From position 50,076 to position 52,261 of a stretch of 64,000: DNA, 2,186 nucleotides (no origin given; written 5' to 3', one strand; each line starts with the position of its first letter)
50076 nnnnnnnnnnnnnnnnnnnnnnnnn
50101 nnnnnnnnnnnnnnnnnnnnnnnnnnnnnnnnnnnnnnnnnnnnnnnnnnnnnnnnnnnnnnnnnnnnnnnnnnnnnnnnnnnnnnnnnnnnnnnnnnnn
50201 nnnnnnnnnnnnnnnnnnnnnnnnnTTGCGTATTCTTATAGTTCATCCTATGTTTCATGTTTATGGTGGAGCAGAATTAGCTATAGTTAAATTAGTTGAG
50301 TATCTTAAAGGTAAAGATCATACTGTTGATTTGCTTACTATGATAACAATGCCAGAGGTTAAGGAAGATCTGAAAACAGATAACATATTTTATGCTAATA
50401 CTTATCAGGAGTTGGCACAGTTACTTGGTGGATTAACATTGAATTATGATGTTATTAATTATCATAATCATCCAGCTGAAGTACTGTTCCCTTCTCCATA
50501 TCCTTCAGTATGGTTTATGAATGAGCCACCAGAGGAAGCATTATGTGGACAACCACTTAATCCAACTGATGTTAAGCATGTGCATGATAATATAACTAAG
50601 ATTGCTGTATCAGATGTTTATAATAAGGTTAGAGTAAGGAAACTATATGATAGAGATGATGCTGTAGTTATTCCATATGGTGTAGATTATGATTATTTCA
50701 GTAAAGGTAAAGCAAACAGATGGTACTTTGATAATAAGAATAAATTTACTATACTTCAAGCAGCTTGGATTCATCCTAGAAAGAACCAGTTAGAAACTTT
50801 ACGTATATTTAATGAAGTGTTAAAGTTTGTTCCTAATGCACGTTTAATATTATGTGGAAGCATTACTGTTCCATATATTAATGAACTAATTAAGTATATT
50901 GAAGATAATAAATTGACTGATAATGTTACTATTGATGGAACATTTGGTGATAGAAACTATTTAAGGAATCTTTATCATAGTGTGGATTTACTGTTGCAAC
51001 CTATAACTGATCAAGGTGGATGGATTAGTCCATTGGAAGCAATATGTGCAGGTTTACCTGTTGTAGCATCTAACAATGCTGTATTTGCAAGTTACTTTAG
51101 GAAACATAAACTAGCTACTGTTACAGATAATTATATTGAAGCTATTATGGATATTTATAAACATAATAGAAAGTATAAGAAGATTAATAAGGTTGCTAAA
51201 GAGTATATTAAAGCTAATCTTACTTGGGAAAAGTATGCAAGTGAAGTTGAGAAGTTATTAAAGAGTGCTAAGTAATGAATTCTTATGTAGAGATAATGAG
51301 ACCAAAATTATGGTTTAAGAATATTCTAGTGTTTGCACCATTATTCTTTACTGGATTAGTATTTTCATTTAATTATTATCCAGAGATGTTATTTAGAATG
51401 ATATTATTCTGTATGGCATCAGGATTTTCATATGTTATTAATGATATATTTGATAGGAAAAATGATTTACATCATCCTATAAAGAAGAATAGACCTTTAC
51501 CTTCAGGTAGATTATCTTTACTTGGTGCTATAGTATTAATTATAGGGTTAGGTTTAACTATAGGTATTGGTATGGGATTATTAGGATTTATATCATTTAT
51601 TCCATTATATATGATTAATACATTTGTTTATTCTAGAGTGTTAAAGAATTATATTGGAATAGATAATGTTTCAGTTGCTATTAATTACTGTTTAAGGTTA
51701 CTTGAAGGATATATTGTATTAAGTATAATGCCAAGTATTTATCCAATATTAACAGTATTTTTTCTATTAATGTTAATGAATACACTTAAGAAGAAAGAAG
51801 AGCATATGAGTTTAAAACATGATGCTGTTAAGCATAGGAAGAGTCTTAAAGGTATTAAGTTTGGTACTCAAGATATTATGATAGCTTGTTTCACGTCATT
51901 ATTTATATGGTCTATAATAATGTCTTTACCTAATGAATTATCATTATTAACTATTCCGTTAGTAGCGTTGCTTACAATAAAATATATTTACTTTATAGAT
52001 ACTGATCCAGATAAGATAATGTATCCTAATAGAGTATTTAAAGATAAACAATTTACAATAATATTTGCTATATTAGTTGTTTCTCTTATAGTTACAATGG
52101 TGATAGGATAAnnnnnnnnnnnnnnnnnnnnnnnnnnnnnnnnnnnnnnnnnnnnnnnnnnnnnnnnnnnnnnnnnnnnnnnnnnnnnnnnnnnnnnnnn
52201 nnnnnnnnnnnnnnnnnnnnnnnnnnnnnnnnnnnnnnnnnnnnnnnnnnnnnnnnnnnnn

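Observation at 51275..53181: UbiA prenyltransferase followed by a GT2–CX5R-phosphatase fusion protein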

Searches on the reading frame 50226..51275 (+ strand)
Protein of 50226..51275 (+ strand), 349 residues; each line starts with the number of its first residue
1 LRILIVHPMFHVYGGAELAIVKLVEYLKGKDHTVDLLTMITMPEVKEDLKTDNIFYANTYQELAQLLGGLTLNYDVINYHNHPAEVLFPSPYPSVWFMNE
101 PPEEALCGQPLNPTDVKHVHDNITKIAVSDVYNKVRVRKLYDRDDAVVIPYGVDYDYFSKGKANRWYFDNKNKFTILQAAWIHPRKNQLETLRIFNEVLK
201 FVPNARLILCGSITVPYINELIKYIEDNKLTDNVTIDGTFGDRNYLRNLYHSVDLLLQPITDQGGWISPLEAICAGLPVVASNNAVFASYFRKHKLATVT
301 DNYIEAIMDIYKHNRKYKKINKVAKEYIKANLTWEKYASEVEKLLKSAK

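Call 3: search_protein_families(library=pfam, proteins=[window:50226-51275:+], max_evalue=0.01)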
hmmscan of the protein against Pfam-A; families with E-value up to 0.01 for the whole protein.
window:50226-51275:+ (349 aa): 4 families
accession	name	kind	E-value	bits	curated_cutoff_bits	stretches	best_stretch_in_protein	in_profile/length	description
PF00534.26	Glycos_transf_1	-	7.3e-16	58.6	26.4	1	170-326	12-171/172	Glycosyl transferases group 1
PF13692.12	Glyco_trans_1_4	-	4e-11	43.8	27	1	176-292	4-116/142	Glycosyl transferases group 1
PF20706.3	GT4-conflict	-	0.0005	19.6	26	1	240-329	269-360/385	Family 4 Glycosyltransferase in conflict systems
PF13439.12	Glyco_transf_4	-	0.0078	16.7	28.5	0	13-154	1-167/170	Glycosyltransferase Family 4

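Call 33: search_protein_families(library=ncbifam, proteins=[window:50226-51275:+], max_evalue=0.001)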
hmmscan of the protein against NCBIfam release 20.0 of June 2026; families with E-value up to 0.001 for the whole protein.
window:50226-51275:+ (349 aa): 16 families
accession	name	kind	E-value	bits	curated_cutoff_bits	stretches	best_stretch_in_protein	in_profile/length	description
TIGR04047.1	MSMEG_0565_glyc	hypoth_equivalog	3.3e-16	59.4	259.85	1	118-339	135-365/373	MSMEG_0565 family glycosyltransferase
NF038255.1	exopoly_VpsD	equivalog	7.2e-11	41.6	300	1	146-344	179-375/381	VpsD family glycosyltransferase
NF041010.1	glycosy_Agl16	equivalog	4.9e-10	38.8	575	1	124-347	136-350/352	glycosylation protein Agl16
NF046085.1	XrtY_assoc_Gly1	equivalog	9e-10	37.9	400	1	125-339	163-375/387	XrtY-associated glycosyltransferase XYAG1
TIGR03999.1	thiol_BshA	equivalog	3.1e-09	36.2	273.7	1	127-344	150-369/375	N-acetyl-alpha-D-glucosaminyl L-malate synthase BshA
NF053513.1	Gtran_IagA_BgsA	equivalog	5.2e-09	35.6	460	1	133-319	116-307/333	LTA glycolipid anchor biosynthesis glycosyltransferase, IagA/BgsA family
NF038229.1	Glyco4_Geo_Pelo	equivalog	9.6e-09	34.7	400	1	114-345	101-333/338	GPMC system family 4 glycosyltransferase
NF038295.1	EPS_HpsP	equivalog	1.1e-08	34.5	550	1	146-341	178-380/388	hormogonium polysaccharide biosynthesis glycosyltransferase HpsP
NF049988.1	MGlcDAGSynMgs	equivalog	3.6e-08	33.2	400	1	123-346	157-385/398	alpha-monoglucosyldiacylglycerol synthase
TIGR03088.1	stp2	hypoth_equivalog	6.2e-07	28.8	409.05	1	147-345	163-370/374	TIGR03088 family PEP-CTERM/XrtA system glycosyltransferase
NF012028.0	PRK15484.1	subfamily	9.3e-07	28.3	618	1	120-346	137-376/380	lipopolysaccharide N-acetylglucosaminyltransferase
NF041876.1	EPS_EpsE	equivalog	2.4e-06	27.1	400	1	143-288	185-331/389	exopolysaccharide biosynthesis GT4 family glycosyltransferase EpsE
TIGR03087.1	stp1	hypoth_equivalog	6.8e-06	25.5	316.65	1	142-346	194-395/397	TIGR03087 family PEP-CTERM/XrtA system glycosyltransferase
TIGR04063.1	stp3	hypoth_equivalog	3.2e-05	23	442.05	1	192-341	232-388/397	TIGR04063 family PEP-CTERM/XrtA system glycosyltransferase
NF049987.1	DaglGlyslTfaseDgs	equivalog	6.2e-05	22.1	500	1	191-309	172-290/332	processive diacylglycerol alpha-glucosyltransferase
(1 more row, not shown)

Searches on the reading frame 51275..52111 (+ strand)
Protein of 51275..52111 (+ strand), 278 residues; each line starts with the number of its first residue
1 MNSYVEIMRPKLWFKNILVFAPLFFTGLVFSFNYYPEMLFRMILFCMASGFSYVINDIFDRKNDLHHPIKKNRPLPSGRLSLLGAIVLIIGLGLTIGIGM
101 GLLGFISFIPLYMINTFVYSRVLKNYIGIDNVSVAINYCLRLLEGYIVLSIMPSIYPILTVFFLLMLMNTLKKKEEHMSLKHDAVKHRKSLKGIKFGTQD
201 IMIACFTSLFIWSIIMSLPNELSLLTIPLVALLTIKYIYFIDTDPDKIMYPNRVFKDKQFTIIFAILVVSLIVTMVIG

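Call 3: search_protein_families(library=pfam, proteins=[window:51275-52111:+], max_evalue=0.01)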
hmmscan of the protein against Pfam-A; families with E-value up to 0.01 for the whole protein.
window:51275-52111:+ (278 aa): 1 family
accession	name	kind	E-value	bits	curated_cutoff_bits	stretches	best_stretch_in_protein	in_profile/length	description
PF01040.23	UbiA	-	4.1e-21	75.8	34.2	1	37-241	18-232/250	UbiA prenyltransferase family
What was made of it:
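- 51275..52111 (+): UbiA-family membrane protein of the polyprenyl-phosphate 5-phosphoribosyltransferase (PPPRS/DPPRS) type, 278 aa. Pfam UbiA 4e-21 (call 3).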

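Call 4: search_protein_families(library=ncbifam, proteins=[window:51275-52111:+], max_evalue=0.01)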
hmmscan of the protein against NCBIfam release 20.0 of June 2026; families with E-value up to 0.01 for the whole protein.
window:51275-52111:+ (278 aa): 13 families
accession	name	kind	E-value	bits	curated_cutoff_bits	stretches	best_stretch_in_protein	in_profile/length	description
NF008977.0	PRK12324.1-2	equivalog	1.9e-34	119.4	234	1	2-275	3-286/297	decaprenyl-phosphate phosphoribosyltransferase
NF006088.0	PRK08238.1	equivalog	1.5e-33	116.2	351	1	3-202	194-392/482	UbiA family prenyltransferase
NF008978.0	PRK12324.1-4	equivalog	1.4e-28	99.8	207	1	3-275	34-319/322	decaprenyl-phosphate phosphoribosyltransferase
NF008976.0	PRK12324.1-1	equivalog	1.4e-15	57.4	474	1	5-193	22-216/306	decaprenyl-phosphate phosphoribosyltransferase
NF009523.0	PRK12884.1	equivalog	4.8e-12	45.7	269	1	1-218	4-216/279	prenyltransferase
NF005742.0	PRK07566.1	equivalog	1.1e-07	31.3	313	1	3-159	30-193/315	chlorophyll synthase ChlG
TIGR01474.1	ubiA_proteo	equivalog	6e-07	29.2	275.45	1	46-258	51-266/282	4-hydroxybenzoate octaprenyltransferase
TIGR01475.1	ubiA_other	subfamily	7.2e-07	28.9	180.8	1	20-269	16-277/282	UbiA-like polyprenyltransferase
TIGR01473.1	cyoE_ctaB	equivalog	6.1e-06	26.2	210.3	1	3-124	2-127/281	heme o synthase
NF009514.0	PRK12873.1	equivalog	8.3e-05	22.1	246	1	38-92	48-103/297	4-hydroxybenzoate polyprenyltransferase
NF009532.0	PRK12895.1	equivalog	0.0028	17.1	414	1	18-273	16-278/286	prenyltransferase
NF003349.0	PRK04375.1-2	equivalog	0.0046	16.2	246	0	2-125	26-152/318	heme o synthase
NF009516.0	PRK12875.1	equivalog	0.0094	15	205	0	38-168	56-191/292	prenyltransferase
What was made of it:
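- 51275..52111 (+): NCBIfam DPPR synthase 1.9e-34 and HAD-UbiA PRK08238 1.5e-33, against 5e-12 or weaker for other UbiA subfamilies (call 4).
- On PPPRS/DPPRS clade of the UbiA superfamily (for 51275-52111): 119 bits against a cut-off of 234 for NF008977 (call 4).
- Checked: Its best NCBIfam models are decaprenyl-phosphate phosphoribosyltransferase (1.9e-34) and the HAD-UbiA model PRK08238 (1.5e-33); the next UbiA subfamily scores only 5e-12 (calls 3, 4).
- The DPPR-synthase models score far above other UbiA subfamilies (call 4). DPPRS-type models beat every other UbiA subfamily by more than 20 orders of magnitude (call 4).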

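Call 14: search_solved_structures(query=window:51275-52111:+, max_evalue=0.01, show_alignments=1)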
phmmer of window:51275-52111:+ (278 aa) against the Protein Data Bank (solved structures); distinct sequences matched with E-value up to 0.01: 2.
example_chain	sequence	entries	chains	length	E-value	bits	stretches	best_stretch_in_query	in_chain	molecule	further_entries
8j8j_D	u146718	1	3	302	1.7e-13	54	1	4-193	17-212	Decaprenyl-phosphate phosphoribosyltransferase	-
8j8k_A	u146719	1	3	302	4.6e-06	29.7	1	4-193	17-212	Decaprenyl-phosphate phosphoribosyltransferase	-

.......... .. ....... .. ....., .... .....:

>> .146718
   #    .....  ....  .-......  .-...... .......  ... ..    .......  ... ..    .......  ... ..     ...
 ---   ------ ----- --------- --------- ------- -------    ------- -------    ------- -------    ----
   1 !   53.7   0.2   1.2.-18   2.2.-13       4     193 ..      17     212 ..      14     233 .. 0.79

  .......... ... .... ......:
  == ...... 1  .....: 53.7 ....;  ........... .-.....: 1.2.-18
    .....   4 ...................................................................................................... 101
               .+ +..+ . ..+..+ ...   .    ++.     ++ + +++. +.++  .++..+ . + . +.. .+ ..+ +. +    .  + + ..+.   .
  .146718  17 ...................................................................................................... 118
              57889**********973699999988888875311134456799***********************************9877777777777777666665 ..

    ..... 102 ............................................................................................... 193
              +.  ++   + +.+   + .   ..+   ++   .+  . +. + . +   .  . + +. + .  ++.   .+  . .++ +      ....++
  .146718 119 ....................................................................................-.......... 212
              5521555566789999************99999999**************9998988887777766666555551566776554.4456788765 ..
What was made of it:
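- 51275..52111 (+): Best PDB match is Rv3806c, 8j8j, 1.7e-13 (call 14).
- The best PDB match is Rv3806c (call 14).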

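Call 43: search_dna_similar(query=window:51275-52111:+, collection=phages, mode=protein, max_evalue=0.001, max_rows=20)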
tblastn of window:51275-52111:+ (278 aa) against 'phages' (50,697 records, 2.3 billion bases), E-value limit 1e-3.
Records with a match: 1; places in all: 1; records where one place covers at least 80% of the query: 0.
Best place of each record, by identity: <60% 1.
By first word of the organism name: Bacteriophage 1.
By host as written in the record: - 1.
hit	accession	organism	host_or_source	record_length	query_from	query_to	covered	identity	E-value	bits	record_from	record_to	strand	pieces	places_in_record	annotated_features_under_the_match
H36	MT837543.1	Bacteriophage sp.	human fecal samples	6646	1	203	73%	25.1%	8e-11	68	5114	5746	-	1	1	record has no annotation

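Call 70: search_protein_families(library=phrogs, proteins=[window:51275-52111:+], max_evalue=0.001)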
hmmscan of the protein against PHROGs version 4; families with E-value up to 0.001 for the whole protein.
window:51275-52111:+ (278 aa): 0 families

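Call 85: find_homologous_proteins(query=window:51275-52111:+, max_evalue=0.00001)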
Query window:51275-52111:+ (278 aa): 85 proteins with E <= 0.00001 among 1812 candidates.
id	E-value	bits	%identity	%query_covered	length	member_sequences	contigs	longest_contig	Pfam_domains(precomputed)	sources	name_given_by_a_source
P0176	3.1e-175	599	100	100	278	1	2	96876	PF01040.24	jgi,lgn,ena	-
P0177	6.3e-27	113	31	94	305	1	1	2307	PF01040.24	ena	-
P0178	7.9e-27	113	32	95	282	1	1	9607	PF01040.24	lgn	-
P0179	9.1e-27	112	29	97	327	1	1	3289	PF01040.24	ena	-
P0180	1.0e-26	112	31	97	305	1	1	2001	PF01040.24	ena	-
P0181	1.6e-26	112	29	94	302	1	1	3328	PF01040.24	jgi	-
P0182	2.7e-25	108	33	97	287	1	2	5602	PF01040.24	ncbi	-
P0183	3.0e-25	107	34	91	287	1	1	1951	PF01040.24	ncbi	-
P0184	3.2e-25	107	30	97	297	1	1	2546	PF01040.24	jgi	jgi:4-hydroxybenzoate polyprenyltransferase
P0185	9.5e-25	106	36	67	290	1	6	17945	PF01040.24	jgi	jgi:4-hydroxybenzoate polyprenyltransferase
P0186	9.6e-25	106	35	67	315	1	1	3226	PF01040.24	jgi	-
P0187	1.5e-24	105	35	67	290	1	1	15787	PF01040.24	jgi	jgi:4-hydroxybenzoate polyprenyltransferase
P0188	1.9e-24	105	33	69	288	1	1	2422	PF01040.24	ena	-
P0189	2.2e-24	105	37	69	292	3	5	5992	PF01040.24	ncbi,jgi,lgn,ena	-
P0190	2.4e-24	104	33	97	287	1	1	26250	PF01040.24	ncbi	-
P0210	5.8e-22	97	32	93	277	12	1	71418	PF01040.24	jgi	jgi:decaprenyl-phosphate phosphoribosyltransferase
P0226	4.9e-19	87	33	76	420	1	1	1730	PF09419.17,PF01040.24,PF08282.19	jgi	jgi:decaprenyl-phosphate phosphoribosyltransferase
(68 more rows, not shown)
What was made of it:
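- HAD-UbiA fusions appear among the homologues, for example P0226 (call 85). Automatic names on several homologues read '4-hydroxybenzoate polyprenyltransferase' (call 85). HAD-UbiA fusions appear among the homologues (call 85).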

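Call 86: find_encoding_contigs(protein=P0190, flank=6000, max_places=2)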
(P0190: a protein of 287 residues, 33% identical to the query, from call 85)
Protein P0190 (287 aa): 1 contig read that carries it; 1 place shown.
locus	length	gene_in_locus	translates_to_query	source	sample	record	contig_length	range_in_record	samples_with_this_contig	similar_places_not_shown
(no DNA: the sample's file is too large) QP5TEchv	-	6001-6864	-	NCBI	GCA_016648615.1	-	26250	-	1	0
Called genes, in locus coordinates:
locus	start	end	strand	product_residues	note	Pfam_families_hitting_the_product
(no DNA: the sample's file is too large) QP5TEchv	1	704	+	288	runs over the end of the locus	-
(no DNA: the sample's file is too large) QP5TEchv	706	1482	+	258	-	PF19866:DUF6339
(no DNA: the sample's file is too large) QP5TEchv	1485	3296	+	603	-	PF03235:GmrSD_N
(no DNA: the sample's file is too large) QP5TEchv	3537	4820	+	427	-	PF25164:CoiA_N, PF06054:CoiA_nuc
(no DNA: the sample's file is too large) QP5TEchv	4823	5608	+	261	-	-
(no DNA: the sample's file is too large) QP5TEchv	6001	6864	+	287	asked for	PF01040:UbiA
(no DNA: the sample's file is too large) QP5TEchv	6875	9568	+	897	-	-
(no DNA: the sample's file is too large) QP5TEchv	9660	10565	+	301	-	-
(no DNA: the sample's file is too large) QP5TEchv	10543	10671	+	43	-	?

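Call 87: find_encoding_contigs(protein=P0210, flank=6000, max_places=2)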
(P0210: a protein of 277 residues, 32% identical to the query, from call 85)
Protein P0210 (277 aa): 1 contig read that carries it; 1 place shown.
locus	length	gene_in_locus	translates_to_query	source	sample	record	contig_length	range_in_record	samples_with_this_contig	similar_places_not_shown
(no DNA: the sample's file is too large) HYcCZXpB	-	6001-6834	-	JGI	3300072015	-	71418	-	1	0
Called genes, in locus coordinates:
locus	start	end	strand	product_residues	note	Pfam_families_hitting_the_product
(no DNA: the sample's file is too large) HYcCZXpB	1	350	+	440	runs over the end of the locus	PF04932:Wzy_C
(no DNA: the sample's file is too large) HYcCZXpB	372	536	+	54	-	-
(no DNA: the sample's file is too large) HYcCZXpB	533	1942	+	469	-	PF05199:GMC_oxred_C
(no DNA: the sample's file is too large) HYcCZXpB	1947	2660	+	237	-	-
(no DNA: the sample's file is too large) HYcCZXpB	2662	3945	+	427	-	-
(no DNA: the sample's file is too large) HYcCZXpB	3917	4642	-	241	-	PF00106:adh_short, PF13561:adh_short_C2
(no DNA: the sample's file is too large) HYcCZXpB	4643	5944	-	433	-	PF01565:FAD_binding_4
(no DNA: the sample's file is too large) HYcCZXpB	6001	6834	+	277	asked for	PF01040:UbiA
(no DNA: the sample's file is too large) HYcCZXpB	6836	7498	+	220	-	PF08241:Methyltransf_11 (weak)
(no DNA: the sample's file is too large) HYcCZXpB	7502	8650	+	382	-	PF00534:Glycos_transf_1, PF13692:Glyco_trans_1_4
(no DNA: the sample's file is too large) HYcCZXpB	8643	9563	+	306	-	PF00535:Glycos_transf_2, PF13641:Glyco_tranf_2_3 (weak)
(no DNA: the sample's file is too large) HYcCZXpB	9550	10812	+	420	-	-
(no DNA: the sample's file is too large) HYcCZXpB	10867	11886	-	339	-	PF00953:Glycos_transf_4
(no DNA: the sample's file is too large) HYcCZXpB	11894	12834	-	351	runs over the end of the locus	PF01370:Epimerase, PF04321:RmlD_sub_bind, PF16363:GDP_Man_Dehyd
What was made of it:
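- A cellular homologue at 32% identity sits beside a DprE1-like FAD_binding_4 gene and a DprE2-like adh_short gene (calls 85, 87). A homologue lies next to DprE1/DprE2-like genes (call 87).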
